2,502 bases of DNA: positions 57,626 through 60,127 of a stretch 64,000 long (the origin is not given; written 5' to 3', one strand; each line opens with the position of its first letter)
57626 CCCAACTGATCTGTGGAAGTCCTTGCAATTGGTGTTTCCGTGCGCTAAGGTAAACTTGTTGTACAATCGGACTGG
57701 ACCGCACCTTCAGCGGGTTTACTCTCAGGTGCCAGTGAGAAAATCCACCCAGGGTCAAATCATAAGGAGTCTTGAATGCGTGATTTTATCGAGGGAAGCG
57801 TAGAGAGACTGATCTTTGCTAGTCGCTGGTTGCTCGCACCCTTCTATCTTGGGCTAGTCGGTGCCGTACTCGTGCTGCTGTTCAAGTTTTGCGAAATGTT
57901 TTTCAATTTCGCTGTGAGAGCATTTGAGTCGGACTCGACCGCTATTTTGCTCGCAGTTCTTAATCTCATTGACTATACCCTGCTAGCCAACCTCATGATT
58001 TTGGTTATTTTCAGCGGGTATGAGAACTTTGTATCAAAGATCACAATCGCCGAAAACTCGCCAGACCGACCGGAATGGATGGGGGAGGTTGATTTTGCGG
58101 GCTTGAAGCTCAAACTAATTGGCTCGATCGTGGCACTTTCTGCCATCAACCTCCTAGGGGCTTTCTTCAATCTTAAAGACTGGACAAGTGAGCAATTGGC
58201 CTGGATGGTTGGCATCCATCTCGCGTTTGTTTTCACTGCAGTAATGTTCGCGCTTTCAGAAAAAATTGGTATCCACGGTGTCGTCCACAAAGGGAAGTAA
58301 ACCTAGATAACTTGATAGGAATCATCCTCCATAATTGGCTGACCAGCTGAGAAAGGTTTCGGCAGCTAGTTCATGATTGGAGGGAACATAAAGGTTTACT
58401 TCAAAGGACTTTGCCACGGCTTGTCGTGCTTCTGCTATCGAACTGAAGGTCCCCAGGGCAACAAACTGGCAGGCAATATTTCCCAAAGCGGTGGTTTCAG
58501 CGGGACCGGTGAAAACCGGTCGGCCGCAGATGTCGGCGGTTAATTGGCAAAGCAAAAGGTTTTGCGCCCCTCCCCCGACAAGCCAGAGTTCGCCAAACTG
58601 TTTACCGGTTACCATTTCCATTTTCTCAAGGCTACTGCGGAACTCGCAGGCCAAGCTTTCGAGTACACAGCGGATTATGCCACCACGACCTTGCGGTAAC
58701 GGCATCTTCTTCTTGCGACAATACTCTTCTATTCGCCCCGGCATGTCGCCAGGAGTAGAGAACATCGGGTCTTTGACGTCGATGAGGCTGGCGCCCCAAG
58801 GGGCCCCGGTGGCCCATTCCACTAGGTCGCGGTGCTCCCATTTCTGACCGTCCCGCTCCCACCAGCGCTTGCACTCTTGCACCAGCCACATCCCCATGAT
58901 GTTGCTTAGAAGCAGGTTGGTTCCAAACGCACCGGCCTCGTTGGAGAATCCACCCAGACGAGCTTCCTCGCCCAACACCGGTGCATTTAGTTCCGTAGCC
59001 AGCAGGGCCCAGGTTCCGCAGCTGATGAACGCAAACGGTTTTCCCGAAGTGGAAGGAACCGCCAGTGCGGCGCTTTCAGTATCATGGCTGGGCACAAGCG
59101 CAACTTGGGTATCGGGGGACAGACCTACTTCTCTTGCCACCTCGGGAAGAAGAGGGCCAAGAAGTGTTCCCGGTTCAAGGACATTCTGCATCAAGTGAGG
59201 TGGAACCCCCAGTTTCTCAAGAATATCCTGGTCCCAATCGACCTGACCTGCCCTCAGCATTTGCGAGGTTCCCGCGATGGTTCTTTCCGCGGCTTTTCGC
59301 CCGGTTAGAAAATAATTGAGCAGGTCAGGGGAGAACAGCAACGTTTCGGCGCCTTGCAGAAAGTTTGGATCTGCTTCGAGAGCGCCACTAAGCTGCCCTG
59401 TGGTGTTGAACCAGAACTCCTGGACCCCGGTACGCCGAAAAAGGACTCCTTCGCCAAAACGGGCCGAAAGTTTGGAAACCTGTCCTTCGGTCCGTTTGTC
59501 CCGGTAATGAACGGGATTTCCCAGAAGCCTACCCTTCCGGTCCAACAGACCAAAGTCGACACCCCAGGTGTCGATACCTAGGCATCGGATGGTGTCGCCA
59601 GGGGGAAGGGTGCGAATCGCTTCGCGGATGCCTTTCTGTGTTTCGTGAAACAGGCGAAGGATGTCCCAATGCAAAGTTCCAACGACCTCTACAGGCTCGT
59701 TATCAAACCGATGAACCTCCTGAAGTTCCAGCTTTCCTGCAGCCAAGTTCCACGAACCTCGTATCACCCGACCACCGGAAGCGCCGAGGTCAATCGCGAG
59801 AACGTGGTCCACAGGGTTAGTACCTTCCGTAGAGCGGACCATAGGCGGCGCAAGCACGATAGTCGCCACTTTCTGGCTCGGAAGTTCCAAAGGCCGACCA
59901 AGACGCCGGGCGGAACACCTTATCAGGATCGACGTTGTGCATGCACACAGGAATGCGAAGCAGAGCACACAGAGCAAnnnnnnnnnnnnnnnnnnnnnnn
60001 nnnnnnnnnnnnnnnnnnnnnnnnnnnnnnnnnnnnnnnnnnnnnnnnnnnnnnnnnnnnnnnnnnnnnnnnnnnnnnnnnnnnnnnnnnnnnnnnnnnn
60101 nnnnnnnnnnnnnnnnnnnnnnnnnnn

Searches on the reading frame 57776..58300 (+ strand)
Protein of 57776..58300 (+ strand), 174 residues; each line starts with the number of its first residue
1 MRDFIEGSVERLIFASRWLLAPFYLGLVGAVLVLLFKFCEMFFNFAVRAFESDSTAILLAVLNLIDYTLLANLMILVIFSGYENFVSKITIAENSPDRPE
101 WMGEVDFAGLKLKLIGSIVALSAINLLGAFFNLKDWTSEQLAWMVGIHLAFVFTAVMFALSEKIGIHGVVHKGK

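Call 26: search_protein_families(library=pfam, proteins=[window:57776-58300:+], max_evalue=0.001)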
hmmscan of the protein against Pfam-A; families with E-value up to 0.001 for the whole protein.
window:57776-58300:+ (174 aa): 1 family
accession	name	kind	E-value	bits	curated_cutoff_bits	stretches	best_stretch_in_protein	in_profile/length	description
PF03350.21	UPF0114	-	3.3e-34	118.1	23.1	1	13-130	1-117/117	Uncharacterized protein family, UPF0114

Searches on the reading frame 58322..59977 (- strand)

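Call 75: search_protein_families(library=pfam, proteins=[window:58322-59977:-], max_evalue=0.001)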
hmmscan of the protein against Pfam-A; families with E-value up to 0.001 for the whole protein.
window:58322-59977:- (551 aa): 2 families
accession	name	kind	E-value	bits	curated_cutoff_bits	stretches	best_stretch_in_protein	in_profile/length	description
PF02782.22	FGGY_C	-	5.3e-36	124.7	27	1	317-507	2-197/198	FGGY family of carbohydrate kinases, C-terminal domain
PF00370.27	FGGY_N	-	1.2e-26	94.2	28.8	1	59-305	2-244/245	FGGY family of carbohydrate kinases, N-terminal domain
